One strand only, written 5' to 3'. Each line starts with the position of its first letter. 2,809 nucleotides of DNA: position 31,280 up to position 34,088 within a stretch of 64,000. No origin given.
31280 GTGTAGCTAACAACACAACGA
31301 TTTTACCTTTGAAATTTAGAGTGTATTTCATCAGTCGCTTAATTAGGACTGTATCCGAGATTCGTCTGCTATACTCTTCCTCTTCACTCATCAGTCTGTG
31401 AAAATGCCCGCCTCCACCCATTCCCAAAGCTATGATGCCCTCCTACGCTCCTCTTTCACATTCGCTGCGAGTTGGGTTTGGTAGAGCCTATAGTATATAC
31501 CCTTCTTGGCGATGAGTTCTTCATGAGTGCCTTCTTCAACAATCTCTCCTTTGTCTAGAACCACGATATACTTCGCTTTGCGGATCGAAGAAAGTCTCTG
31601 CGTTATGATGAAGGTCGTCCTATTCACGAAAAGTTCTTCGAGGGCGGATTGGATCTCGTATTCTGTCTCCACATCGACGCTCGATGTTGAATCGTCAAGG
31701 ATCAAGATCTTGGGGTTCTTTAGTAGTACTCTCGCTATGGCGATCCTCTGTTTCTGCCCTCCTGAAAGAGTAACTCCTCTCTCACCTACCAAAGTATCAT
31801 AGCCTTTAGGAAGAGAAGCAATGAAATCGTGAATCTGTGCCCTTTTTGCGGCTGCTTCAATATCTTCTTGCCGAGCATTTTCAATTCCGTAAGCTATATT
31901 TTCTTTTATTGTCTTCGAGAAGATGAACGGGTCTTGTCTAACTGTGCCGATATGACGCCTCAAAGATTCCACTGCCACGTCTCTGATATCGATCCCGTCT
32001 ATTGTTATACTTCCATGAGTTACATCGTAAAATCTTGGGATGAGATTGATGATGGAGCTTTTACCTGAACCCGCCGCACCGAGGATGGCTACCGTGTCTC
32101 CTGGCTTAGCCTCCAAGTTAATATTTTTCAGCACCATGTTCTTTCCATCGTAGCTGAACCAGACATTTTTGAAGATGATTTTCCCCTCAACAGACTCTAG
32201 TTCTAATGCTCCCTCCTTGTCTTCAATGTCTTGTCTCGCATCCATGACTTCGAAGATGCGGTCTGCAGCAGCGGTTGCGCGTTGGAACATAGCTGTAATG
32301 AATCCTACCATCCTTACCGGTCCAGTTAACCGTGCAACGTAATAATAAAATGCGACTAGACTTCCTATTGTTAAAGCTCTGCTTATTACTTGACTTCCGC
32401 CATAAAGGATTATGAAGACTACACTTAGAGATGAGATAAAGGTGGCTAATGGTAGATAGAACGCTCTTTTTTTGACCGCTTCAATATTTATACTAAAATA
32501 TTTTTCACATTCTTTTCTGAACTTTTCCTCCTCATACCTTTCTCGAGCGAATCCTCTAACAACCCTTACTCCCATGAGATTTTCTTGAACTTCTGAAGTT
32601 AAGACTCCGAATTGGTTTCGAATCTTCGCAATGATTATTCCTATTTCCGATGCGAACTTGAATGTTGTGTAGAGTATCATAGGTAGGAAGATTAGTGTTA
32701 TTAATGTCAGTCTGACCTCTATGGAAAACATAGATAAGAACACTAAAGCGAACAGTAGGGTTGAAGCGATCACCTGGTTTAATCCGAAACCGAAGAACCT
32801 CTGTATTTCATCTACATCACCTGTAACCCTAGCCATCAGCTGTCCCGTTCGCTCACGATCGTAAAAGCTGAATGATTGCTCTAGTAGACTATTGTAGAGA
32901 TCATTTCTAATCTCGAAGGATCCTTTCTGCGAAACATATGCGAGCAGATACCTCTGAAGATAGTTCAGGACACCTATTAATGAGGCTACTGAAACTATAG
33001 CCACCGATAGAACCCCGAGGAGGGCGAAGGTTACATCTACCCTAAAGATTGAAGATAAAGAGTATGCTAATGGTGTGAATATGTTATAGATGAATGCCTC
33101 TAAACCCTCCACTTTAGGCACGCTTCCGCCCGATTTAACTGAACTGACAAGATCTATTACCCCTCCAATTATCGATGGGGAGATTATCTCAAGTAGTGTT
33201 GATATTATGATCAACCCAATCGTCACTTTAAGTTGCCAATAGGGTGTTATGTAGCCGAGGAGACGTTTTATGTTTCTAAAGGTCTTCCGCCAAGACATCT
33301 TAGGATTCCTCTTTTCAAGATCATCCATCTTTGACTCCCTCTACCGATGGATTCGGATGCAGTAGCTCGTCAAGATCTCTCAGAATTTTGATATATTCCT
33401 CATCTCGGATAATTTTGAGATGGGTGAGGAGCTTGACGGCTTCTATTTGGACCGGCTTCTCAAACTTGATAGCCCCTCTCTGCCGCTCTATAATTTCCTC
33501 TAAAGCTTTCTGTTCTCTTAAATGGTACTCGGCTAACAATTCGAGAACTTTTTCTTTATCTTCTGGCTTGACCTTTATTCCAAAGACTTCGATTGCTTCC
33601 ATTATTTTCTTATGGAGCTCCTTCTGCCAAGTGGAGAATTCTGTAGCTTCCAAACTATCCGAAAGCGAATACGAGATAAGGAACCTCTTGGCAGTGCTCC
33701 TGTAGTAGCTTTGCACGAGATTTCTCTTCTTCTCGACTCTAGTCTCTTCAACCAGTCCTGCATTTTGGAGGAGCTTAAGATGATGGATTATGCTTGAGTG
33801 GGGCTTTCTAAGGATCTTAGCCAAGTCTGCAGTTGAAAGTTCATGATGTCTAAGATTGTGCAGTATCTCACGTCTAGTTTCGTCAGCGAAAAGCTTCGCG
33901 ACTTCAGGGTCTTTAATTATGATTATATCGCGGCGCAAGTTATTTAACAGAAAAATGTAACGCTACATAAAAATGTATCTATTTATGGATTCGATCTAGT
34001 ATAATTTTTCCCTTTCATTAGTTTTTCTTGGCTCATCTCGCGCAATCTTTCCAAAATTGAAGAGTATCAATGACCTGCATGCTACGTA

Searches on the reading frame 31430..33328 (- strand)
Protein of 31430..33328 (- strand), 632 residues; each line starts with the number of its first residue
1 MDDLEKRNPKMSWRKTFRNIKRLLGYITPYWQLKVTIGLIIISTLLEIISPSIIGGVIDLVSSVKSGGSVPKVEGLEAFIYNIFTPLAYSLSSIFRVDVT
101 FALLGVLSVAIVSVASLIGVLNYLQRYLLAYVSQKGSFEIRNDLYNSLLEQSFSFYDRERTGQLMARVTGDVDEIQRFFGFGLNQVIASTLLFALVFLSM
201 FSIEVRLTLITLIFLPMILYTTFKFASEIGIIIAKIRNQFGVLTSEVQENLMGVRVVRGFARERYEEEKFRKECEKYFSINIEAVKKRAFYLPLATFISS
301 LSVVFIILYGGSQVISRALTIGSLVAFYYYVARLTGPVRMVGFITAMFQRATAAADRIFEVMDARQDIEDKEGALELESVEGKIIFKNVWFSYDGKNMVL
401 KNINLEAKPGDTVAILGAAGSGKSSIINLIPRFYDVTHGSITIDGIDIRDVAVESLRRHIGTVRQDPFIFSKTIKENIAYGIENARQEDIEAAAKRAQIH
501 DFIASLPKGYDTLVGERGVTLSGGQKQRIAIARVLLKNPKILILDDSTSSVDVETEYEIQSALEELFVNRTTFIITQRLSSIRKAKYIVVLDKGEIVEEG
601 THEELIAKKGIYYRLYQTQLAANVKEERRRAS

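Call 26: search_protein_families(library=pfam, proteins=[window:31430-33328:-], max_evalue=0.00001)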
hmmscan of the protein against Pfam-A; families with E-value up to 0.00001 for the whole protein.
window:31430-33328:- (632 aa): 2 families
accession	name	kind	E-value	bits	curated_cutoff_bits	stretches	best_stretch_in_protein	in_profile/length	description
PF00664.28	ABC_membrane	-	3.8e-47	161.7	28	1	37-338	5-274/274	ABC transporter transmembrane region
PF00005.33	ABC_tran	-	4.4e-33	115.2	25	1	400-549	1-137/137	ABC transporter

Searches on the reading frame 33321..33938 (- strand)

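Call 26: search_protein_families(library=pfam, proteins=[window:33321-33938:-], max_evalue=0.00001)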
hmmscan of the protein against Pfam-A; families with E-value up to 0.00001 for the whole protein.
window:33321-33938:- (205 aa): 2 families
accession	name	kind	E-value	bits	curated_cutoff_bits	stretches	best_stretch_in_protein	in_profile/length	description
PF01022.26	HTH_5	-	2e-11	44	22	1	19-64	1-46/47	Bacterial regulatory protein, arsR family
PF12840.13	HTH_20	-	1.2e-08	35.2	27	1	17-65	1-50/51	Helix-turn-helix domain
